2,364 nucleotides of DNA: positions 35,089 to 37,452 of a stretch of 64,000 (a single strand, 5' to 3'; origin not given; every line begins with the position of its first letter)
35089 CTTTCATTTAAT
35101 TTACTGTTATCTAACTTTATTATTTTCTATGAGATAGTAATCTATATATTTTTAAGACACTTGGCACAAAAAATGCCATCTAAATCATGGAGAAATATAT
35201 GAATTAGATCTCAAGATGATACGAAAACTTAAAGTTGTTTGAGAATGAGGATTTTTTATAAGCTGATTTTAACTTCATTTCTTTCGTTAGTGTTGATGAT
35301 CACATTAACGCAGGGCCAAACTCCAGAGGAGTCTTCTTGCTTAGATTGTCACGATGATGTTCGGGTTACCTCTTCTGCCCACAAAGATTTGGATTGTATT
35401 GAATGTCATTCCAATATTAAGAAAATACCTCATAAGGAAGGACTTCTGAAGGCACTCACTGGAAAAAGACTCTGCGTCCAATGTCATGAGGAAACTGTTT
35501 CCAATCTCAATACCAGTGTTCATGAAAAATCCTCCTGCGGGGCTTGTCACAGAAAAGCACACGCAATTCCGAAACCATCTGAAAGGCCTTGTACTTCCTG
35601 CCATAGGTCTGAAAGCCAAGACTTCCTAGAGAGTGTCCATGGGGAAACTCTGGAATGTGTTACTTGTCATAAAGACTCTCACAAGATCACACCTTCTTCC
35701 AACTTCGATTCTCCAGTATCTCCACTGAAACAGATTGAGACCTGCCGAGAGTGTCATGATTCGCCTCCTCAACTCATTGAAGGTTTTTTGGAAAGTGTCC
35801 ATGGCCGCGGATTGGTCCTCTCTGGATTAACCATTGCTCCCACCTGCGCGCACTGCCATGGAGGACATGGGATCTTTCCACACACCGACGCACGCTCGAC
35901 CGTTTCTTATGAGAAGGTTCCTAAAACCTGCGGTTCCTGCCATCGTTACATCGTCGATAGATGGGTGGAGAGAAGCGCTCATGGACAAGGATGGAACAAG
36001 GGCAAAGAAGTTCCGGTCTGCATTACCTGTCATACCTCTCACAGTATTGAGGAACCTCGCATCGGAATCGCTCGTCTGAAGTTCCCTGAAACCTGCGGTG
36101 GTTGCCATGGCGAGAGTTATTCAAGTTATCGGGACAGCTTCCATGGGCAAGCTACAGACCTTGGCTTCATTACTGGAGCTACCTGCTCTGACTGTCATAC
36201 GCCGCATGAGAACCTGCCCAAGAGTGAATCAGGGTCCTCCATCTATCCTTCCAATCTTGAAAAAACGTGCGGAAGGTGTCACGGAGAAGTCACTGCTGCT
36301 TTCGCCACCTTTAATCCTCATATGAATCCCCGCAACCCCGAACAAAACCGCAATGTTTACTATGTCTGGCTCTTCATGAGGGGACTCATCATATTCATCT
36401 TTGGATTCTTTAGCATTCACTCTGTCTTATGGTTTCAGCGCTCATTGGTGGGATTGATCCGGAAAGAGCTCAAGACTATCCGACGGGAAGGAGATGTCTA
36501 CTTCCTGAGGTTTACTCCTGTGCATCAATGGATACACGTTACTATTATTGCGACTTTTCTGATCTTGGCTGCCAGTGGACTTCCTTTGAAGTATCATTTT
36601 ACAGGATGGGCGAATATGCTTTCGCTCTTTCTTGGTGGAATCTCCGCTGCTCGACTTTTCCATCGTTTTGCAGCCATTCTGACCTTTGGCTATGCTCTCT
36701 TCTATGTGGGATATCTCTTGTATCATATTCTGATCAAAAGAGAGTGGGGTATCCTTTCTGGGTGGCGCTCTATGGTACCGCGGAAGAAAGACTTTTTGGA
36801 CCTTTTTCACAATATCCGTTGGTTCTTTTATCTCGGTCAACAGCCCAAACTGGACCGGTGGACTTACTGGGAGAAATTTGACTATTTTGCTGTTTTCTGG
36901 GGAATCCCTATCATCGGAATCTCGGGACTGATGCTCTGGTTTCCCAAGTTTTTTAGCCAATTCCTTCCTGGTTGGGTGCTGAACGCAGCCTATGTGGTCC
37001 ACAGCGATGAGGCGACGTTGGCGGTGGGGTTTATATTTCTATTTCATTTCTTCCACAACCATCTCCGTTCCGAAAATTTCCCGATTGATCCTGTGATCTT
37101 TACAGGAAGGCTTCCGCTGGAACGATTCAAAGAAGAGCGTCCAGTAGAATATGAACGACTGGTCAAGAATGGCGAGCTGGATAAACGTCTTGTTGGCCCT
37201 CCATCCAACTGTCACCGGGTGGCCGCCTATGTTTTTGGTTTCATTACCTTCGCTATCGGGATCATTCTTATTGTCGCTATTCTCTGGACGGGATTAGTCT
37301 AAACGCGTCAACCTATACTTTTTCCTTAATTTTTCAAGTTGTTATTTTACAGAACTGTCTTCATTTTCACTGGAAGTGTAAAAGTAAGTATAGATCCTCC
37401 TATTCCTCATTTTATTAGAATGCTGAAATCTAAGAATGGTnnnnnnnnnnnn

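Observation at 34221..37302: Divergent sigma-54 promoters drive a periplasmic tetraheme and a CbcL-like 13-heme c / b-type inner-membrane fusion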

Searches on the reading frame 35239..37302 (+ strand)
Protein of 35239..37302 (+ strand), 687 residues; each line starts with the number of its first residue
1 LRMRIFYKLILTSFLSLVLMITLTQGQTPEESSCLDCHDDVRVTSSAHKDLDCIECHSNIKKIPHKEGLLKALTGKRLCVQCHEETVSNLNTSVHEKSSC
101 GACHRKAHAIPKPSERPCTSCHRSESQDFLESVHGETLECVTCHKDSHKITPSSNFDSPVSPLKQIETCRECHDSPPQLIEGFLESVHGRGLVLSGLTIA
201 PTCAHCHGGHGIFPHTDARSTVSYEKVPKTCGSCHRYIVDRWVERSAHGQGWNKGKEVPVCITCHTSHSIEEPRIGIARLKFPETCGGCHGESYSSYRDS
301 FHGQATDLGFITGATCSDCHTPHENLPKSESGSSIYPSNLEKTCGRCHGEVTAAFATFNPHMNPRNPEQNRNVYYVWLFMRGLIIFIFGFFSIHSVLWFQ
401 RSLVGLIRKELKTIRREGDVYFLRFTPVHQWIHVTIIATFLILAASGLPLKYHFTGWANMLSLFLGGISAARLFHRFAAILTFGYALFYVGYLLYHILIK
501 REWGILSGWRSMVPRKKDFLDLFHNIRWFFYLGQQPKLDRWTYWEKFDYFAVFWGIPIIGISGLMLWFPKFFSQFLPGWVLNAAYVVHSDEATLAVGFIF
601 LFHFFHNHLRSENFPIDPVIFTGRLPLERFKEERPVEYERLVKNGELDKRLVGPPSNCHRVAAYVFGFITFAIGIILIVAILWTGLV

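Call 5: search_protein_families(library=pfam, proteins=[window:35239-37302:+], max_evalue=0.01)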
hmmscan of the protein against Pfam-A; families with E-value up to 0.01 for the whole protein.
window:35239-37302:+ (687 aa): 5 families
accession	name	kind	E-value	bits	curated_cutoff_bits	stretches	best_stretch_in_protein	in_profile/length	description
PF14522.11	Cytochrome_C7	-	7.4e-21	74.2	24.8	5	132-207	6-66/67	Cytochrome c7 and related cytochrome c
PF09699.15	Paired_CXXCH_1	-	1.4e-13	50.8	20.6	3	261-292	9-38/41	Doubled CXXCH motif (Paired_CXXCH_1)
PF14537.11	Cytochrom_c3_2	-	6.6e-12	46.2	25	1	117-174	8-65/79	Cytochrome c3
PF02085.21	Cytochrom_CIII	-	9.9e-10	39.1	22.9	1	89-173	22-101/101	Class III cytochrome C family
PF22113.1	Mtrc-MtrF_II-IV_dom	-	1.4e-07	31.6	30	1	229-356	7-132/176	Outer membrane cytochrome MtrC/MtrF-like, domains II/IV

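Call 6: search_protein_families(library=ncbifam, proteins=[window:35239-37302:+], max_evalue=0.01)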
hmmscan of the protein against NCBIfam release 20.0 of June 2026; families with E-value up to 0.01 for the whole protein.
window:35239-37302:+ (687 aa): 10 families
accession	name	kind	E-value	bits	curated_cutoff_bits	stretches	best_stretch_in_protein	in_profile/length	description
TIGR04257.1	nanowire_3heme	domain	4.1e-13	49.3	40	1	314-355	24-64/75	c(7)-type cytochrome triheme domain-containing protein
TIGR03153.1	cytochr_NrfH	equivalog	1e-11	45.1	134.2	1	282-328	27-67/138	cytochrome c nitrite reductase small subunit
NF040943.1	cytoc3_ExtM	equivalog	0.00012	20.6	800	1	15-104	3-79/599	selenite/tellurite reduction operon c-type cytochrome ExtM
NF045713.1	CxxCH_16_HmcA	equivalog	0.00017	20.4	400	1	139-296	113-258/541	sulfate respiration complex hexadecaheme cytochrome HmcA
NF040968.1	FeS_ExtO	equivalog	0.00021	20.2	200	1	17-93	7-79/416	selenite/tellurite reduction operon b-type cytochrome iron-sulfur cluster-binding subunit ExtO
NF040967.1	cytc_ExtN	equivalog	0.00029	19.8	200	1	17-92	7-78/415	selenite/tellurite reduction operon c-type cytochrome ExtN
TIGR01583.1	formate-DH-gamm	equivalog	0.0018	18.3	115.85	1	424-604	4-166/204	formate dehydrogenase subunit gamma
NF008659.0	PRK11659.1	equivalog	0.0027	17.4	184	0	8-174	6-168/188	cytochrome c nitrite reductase pentaheme subunit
TIGR03146.1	cyt_nit_nrfB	equivalog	0.0068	16.7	166.6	0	314-351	110-144/145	cytochrome c nitrite reductase pentaheme subunit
TIGR01905.1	paired_CXXCH_1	subfamily_domain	0.0075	16.2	25.2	1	51-86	7-39/41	doubled CXXCH domain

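Call 8: find_homologous_proteins(query=window:35239-37302:+)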
Query window:35239-37302:+ (687 aa): 3389 proteins with E <= 0.001 among 8000 candidates; the best 120 are listed.
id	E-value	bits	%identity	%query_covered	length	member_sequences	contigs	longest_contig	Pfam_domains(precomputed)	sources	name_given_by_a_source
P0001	0.0e+0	1644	100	100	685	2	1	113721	PF09699.16,PF14537.12,PF02085.22,PF14522.12,PF22113.2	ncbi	-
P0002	0.0e+0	1346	79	100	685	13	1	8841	PF09699.16,PF14537.12,PF01292.27,PF02085.22,PF14522.12,PF22113.2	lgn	-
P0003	0.0e+0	1294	76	99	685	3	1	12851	PF09699.16,PF14537.12,PF02085.22,PF14522.12,PF22113.2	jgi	jgi:cytochrome b subunit of formate dehydrogenase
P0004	1.4e-283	961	58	99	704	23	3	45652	PF09699.16,PF14537.12,PF02085.22,PF14522.12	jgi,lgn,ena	-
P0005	1.6e-258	878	56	88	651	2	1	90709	PF09699.16,PF14537.12,PF03264.20,PF02085.22,PF14522.12,PF22113.2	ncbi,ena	-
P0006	1.5e-256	871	53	95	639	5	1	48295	PF09699.16,PF14537.12,PF03264.20,PF02085.22,PF14522.12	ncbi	-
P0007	2.6e-255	867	53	99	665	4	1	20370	PF09699.16,PF14537.12,PF02085.22,PF14522.12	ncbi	-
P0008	2.0e-254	864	53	97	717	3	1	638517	PF09699.16,PF14537.12,PF01292.27,PF02085.22,PF14522.12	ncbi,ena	-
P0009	5.5e-252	856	56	88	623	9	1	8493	PF09699.16,PF14537.12,PF02085.22,PF14522.12,PF22113.2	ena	-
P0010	1.8e-250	851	55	88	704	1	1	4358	PF09699.16,PF14537.12,PF01292.27,PF02085.22,PF14522.12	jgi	jgi:cytochrome b subunit of formate dehydrogenase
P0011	6.1e-250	850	52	97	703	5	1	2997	PF09699.16,PF14537.12,PF01292.27,PF03264.20,PF02085.22,PF14522.12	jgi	jgi:cytochrome b subunit of formate dehydrogenase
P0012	8.2e-249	846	52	94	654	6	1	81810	PF09699.16,PF14537.12,PF01292.27,PF03264.20,PF02085.22,PF14522.12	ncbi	-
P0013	8.4e-248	843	52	97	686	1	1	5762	PF09699.16,PF14537.12,PF02085.22,PF14522.12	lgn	-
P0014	1.6e-247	842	56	88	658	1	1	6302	PF09699.16,PF14537.12,PF03264.20,PF02085.22,PF14522.12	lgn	-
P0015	2.7e-246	838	55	88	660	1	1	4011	PF09699.16,PF14537.12,PF02085.22,PF14522.12,PF22113.2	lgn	-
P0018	5.3e-239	813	50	99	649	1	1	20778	PF09699.16,PF14537.12,PF01292.27,PF14522.12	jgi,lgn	-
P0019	7.3e-239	813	52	96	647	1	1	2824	PF09699.16,PF14537.12,PF01292.27,PF14522.12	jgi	jgi:cytochrome b subunit of formate dehydrogenase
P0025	1.4e-233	796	53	88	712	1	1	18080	PF09699.16,PF14537.12,PF01292.27,PF02085.22,PF14522.12,PF22113.2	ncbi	-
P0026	1.4e-232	792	54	89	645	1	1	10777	PF09699.16,PF14537.12,PF01292.27,PF02085.22,PF14522.12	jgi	jgi:cytochrome b subunit of formate dehydrogenase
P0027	1.8e-232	792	48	100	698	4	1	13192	PF09699.16,PF14537.12,PF01292.27,PF02085.22,PF14522.12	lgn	-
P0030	4.2e-232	791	48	98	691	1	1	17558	PF09699.16,PF14537.12,PF01292.27,PF14522.12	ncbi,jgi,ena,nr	ncbi:MAG: cytochrome b/b6 domain-containing protein [Gammaproteobacteria bacterium]|nr:cytochrome b/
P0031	1.8e-231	789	49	99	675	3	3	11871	PF09699.16,PF14537.12,PF01292.27,PF14522.12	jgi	jgi:cytochrome b subunit of formate dehydrogenase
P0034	3.9e-229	781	49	95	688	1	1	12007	PF09699.16,PF14537.12,PF01292.27,PF14522.12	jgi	-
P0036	3.2e-227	775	53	88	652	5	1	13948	PF14537.12,PF01292.27,PF03264.20,PF14522.12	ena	-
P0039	3.7e-227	774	50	98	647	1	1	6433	PF09699.16,PF14537.12,PF01292.27,PF02085.22,PF14522.12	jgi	jgi:cytochrome b subunit of formate dehydrogenase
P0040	7.7e-227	773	49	95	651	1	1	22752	PF09699.16,PF14537.12,PF01292.27,PF14522.12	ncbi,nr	ncbi:MAG TPA: cytochrome c3 family protein [Thermoanaerobaculia bacterium]|nr:cytochrome c3 family p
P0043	1.1e-225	769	54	87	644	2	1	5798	PF09699.16,PF14537.12,PF01292.27,PF02085.22,PF14522.12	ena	-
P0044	2.3e-225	768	51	86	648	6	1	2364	PF09699.16,PF14537.12,PF01292.27,PF02085.22,PF14522.12,PF22113.2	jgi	jgi:predicted CXXCH cytochrome family protein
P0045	1.2e-224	766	54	88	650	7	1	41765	PF09699.16,PF14537.12,PF01292.27,PF02085.22,PF14522.12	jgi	jgi:thiosulfate reductase cytochrome b subunit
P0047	4.9e-224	764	53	88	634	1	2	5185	PF09699.16,PF14537.12,PF01292.27,PF02085.22,PF14522.12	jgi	-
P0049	2.3e-223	762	52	89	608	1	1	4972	PF09699.16,PF14537.12,PF01292.27,PF03264.20,PF02085.22,PF14522.12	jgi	jgi:thiosulfate reductase cytochrome b subunit/nitrate/TMAO reductase-like tetraheme cytochrome c su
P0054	7.0e-223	760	53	88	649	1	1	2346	PF09699.16,PF14537.12,PF01292.27,PF02085.22,PF14522.12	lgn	-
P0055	8.3e-223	760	51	86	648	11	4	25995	PF09699.16,PF14537.12,PF01292.27,PF02085.22,PF14522.12,PF22113.2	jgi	jgi:cytochrome b subunit of formate dehydrogenase/nitrate/TMAO reductase-like tetraheme cytochrome c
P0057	1.6e-222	759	50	86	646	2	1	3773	PF09699.16,PF14537.12,PF01292.27,PF02085.22,PF14522.12,PF22113.2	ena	-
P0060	4.1e-221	754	53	88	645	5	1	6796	PF01292.27,PF03264.20,PF14522.12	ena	-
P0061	4.5e-221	754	48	100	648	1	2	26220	PF09699.16,PF14537.12,PF01292.27,PF02085.22,PF14522.12,PF22113.2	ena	-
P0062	4.7e-221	754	51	86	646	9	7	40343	PF09699.16,PF14537.12,PF01292.27,PF02085.22,PF14522.12,PF22113.2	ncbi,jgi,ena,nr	ncbi:MAG: hypothetical protein OEV10_13515 [Gammaproteobacteria bacterium]|nr:hypothetical protein [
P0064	1.1e-220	753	52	86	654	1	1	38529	PF09699.16,PF14537.12,PF01292.27,PF14522.12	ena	-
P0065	1.2e-220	753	49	96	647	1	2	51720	PF09699.16,PF14537.12,PF01292.27,PF03264.20,PF02085.22,PF14522.12,PF22113.2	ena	-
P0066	1.5e-220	752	53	88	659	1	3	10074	PF09699.16,PF14537.12,PF01292.27,PF03264.20,PF02085.22,PF14522.12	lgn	-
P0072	2.4e-219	749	51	89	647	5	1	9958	PF09699.16,PF14537.12,PF01292.27,PF14522.12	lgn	-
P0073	2.8e-219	748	52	87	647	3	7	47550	PF09699.16,PF14537.12,PF01292.27,PF14522.12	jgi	-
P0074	2.9e-219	748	50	90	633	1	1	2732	PF09699.16,PF14537.12,PF01292.27,PF02085.22,PF14522.12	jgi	jgi:cytochrome b subunit of formate dehydrogenase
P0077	8.8e-219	747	53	88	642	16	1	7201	PF09699.16,PF14537.12,PF01292.27,PF03264.20,PF02085.22,PF14522.12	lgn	-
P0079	1.1e-218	746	49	98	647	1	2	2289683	PF09699.16,PF14537.12,PF01292.27,PF02085.22,PF14522.12,PF22113.2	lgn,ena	-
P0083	2.7e-218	745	51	92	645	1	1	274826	PF09699.16,PF14537.12,PF01292.27,PF02085.22,PF14522.12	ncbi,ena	-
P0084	3.1e-218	745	52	88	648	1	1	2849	PF09699.16,PF14537.12,PF01292.27,PF14522.12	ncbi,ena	-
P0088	6.9e-218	744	49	89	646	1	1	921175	PF09699.16,PF14537.12,PF01292.27,PF02085.22,PF14522.12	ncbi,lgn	-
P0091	8.4e-218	743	53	89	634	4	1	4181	PF09699.16,PF14537.12,PF01292.27,PF14522.12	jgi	jgi:cytochrome b subunit of formate dehydrogenase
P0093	1.1e-217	743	50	89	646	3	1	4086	PF09699.16,PF14537.12,PF01292.27,PF03264.20,PF02085.22,PF14522.12,PF22113.2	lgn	-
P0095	2.9e-217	742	48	96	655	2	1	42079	PF09699.16,PF14537.12,PF01292.27,PF02085.22,PF14522.12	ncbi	-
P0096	3.0e-217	742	47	99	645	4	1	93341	PF09699.16,PF14537.12,PF01292.27,PF03264.20,PF02085.22,PF14522.12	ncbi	-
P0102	5.7e-216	737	46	98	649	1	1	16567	PF09699.16,PF14537.12,PF01292.27,PF02085.22,PF14522.12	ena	-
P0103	6.8e-216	737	49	86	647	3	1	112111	PF09699.16,PF14537.12,PF01292.27,PF02085.22,PF14522.12,PF22113.2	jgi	-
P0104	8.9e-216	737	52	88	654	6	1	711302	PF09699.16,PF14537.12,PF01292.27,PF02085.22,PF14522.12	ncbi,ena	-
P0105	1.3e-215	736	47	98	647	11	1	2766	PF14537.12,PF01292.27,PF02085.22,PF14522.12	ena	-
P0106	1.4e-215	736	51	89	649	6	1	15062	PF09699.16,PF14537.12,PF01292.27,PF02085.22,PF14522.12,PF22113.2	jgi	jgi:cytochrome b subunit of formate dehydrogenase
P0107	1.5e-215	736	46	99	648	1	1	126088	PF09699.16,PF14537.12,PF01292.27,PF03264.20,PF02085.22,PF14522.12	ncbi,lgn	-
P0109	3.0e-215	735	50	89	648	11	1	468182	PF14537.12,PF01292.27,PF02085.22,PF14522.12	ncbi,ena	-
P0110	3.6e-215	735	47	98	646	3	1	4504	PF14537.12,PF01292.27,PF02085.22,PF14522.12,PF22113.2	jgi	-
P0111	6.6e-215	734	51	89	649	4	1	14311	PF09699.16,PF14537.12,PF01292.27,PF03264.20,PF02085.22,PF14522.12,PF22113.2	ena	-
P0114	1.6e-214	733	50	89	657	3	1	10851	PF09699.16,PF14537.12,PF01292.27,PF02085.22,PF14522.12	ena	-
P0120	1.4e-213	729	47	98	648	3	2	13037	PF09699.16,PF14537.12,PF01292.27,PF14522.12,PF22113.2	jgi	jgi:cytochrome b subunit of formate dehydrogenase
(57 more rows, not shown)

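Call 9: find_encoding_contigs(protein=P0001, flank=3000, max_places=3)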
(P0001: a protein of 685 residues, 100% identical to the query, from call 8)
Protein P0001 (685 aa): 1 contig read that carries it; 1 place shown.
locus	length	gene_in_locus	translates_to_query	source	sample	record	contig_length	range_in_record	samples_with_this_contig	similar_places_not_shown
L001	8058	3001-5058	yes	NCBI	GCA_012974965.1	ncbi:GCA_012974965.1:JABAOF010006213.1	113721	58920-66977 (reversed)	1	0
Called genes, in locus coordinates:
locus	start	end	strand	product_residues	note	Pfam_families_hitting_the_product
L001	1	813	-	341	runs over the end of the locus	PF00586:AIRS, PF02769:AIRS_C (weak)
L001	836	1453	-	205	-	PF02581:TMP-TENI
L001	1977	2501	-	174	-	PF22113:Mtrc-MtrF_II-IV_dom (faint), PF13435:Cytochrome_C554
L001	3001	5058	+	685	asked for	PF02085:Cytochrom_CIII (faint), PF09699:Paired_CXXCH_1 (faint), PF14522:Cytochrome_C7 (faint), PF14537:Cytochrom_c3_2 (faint), PF22113:Mtrc-MtrF_II-IV_dom (faint)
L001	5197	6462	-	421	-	PF09699:Paired_CXXCH_1 (faint), PF14522:Cytochrome_C7 (faint), PF14537:Cytochrom_c3_2 (weak)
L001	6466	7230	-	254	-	PF00033:Cytochrome_B, PF13631:Cytochrom_B_N_2, PF00032:Cytochrom_B_C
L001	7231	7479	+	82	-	-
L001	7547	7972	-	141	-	PF25471:TM_PetC (weak), PF00355:Rieske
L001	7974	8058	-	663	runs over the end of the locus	PF03264:Cytochrom_NNT, PF02085:Cytochrom_CIII (faint), PF14522:Cytochrome_C7 (faint), PF14537:Cytochrom_c3_2 (weak)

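Call 15: find_encoding_contigs(protein=P0002, flank=6000, max_places=3)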
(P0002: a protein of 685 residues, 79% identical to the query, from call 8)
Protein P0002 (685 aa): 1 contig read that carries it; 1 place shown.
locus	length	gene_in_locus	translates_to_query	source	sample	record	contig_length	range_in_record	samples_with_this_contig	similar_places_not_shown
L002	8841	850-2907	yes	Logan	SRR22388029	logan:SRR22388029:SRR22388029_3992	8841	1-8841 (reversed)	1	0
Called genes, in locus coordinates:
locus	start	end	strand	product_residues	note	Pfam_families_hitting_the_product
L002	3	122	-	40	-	?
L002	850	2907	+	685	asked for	PF14522:Cytochrome_C7 (faint), PF02085:Cytochrom_CIII (faint), PF09699:Paired_CXXCH_1 (faint), PF14537:Cytochrom_c3_2 (faint), PF22113:Mtrc-MtrF_II-IV_dom (faint), PF01292:Ni_hydr_CYTB (faint)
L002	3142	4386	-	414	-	PF09699:Paired_CXXCH_1 (faint), PF14522:Cytochrome_C7 (faint), PF14537:Cytochrom_c3_2 (weak)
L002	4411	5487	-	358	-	PF00033:Cytochrome_B, PF13631:Cytochrom_B_N_2, PF00032:Cytochrom_B_C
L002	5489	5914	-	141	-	PF00355:Rieske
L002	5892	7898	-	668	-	PF03264:Cytochrom_NNT, PF02085:Cytochrom_CIII (faint), PF14522:Cytochrome_C7 (faint), PF14537:Cytochrom_c3_2 (weak), PF22113:Mtrc-MtrF_II-IV_dom (weak)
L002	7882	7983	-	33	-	-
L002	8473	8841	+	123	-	?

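Call 16: find_encoding_contigs(protein=P0003, flank=8000, max_places=3)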
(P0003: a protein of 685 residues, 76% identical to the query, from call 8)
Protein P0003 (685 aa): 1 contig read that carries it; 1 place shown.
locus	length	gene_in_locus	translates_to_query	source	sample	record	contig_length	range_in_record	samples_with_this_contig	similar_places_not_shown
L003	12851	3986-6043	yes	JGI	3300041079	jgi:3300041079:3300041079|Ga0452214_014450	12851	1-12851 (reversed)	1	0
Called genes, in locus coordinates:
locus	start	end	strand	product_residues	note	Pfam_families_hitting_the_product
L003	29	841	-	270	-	PF02110:HK, PF08543:Phos_pyr_kin (weak)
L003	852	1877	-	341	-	PF00586:AIRS, PF02769:AIRS_C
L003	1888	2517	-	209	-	PF02581:TMP-TENI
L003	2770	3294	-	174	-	PF14522:Cytochrome_C7 (faint), PF22113:Mtrc-MtrF_II-IV_dom (faint), PF13435:Cytochrome_C554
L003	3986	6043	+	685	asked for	PF02085:Cytochrom_CIII (faint), PF14522:Cytochrome_C7 (faint), PF09699:Paired_CXXCH_1 (faint), PF14537:Cytochrom_c3_2 (faint), PF22113:Mtrc-MtrF_II-IV_dom (faint)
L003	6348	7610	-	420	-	PF09699:Paired_CXXCH_1 (faint), PF14522:Cytochrome_C7 (faint), PF14537:Cytochrom_c3_2 (weak)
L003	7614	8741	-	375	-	PF00033:Cytochrome_B, PF13631:Cytochrom_B_N_2, PF00032:Cytochrom_B_C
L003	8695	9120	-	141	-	PF25471:TM_PetC, PF00355:Rieske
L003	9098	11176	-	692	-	PF14522:Cytochrome_C7 (faint), PF03264:Cytochrom_NNT (weak), PF02085:Cytochrom_CIII (faint), PF14537:Cytochrom_c3_2 (weak)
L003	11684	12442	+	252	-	PF14537:Cytochrom_c3_2 (faint), PF22113:Mtrc-MtrF_II-IV_dom (faint), PF14522:Cytochrome_C7 (weak)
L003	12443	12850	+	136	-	?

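Call 17: find_encoding_contigs(protein=P0004, flank=10000, max_places=3)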
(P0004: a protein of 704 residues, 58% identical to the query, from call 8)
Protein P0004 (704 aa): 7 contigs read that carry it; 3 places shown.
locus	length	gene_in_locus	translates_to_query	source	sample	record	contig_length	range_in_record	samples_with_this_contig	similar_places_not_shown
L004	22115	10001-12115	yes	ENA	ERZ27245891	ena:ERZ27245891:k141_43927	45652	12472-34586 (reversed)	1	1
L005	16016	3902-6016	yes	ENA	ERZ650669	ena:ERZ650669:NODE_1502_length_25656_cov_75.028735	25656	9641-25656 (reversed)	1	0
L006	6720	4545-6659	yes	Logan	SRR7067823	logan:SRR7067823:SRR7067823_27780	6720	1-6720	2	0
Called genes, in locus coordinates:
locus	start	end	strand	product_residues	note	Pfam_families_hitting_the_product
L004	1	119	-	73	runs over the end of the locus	-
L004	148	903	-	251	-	PF03741:TerC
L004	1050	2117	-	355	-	PF00383:dCMP_cyt_deam_1, PF14437:MafB19-deam, PF01872:RibD_C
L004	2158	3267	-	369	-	PF01950:FBPase_3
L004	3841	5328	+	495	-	PF10150:RNase_E_G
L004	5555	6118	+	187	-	-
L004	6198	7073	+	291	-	PF09674:DUF2400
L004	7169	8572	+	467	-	PF00672:HAMP, PF00512:HisKA, PF02518:HATPase_c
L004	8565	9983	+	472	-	PF00072:Response_reg, PF00158:Sigma54_activat, PF14532:Sigma54_activ_2, PF00004:AAA (faint), PF07724:AAA_2 (weak), PF07728:AAA_5, PF25601:AAA_lid_14, PF02954:HTH_8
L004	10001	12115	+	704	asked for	PF02085:Cytochrom_CIII (faint), PF09699:Paired_CXXCH_1 (faint), PF14522:Cytochrome_C7 (faint), PF14537:Cytochrom_c3_2 (faint)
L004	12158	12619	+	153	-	PF02580:Tyr_Deacylase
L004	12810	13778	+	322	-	PF13442:Cytochrome_CBB3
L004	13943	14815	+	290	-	PF00497:SBP_bac_3 (weak)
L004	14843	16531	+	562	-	PF01011:PQQ, PF13360:PQQ_2, PF13570:Beta-prop_ACSF4 (faint), PF01011:PQQ, PF13360:PQQ_2 (weak)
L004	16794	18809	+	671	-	PF00270:DEAD, PF00271:Helicase_C, PF22590:Cas3-like_C_2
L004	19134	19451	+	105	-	PF12826:HHH_2 (faint), PF12836:HHH_3, PF14520:HHH_5 (faint), PF14716:HHH_8 (faint), PF00633:HHH, PF21176:RecR_HhH (weak)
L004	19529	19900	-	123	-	PF01925:TauE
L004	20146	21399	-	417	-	PF26686:DUF8575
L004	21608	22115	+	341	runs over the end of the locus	PF00483:NTP_transferase, PF12804:NTP_transf_3 (weak)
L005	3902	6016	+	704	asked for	PF02085:Cytochrom_CIII (faint), PF09699:Paired_CXXCH_1 (faint), PF14522:Cytochrome_C7 (faint), PF14537:Cytochrom_c3_2 (faint)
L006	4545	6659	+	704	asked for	PF02085:Cytochrom_CIII (faint), PF09699:Paired_CXXCH_1 (faint), PF14522:Cytochrome_C7 (faint), PF14537:Cytochrom_c3_2 (faint)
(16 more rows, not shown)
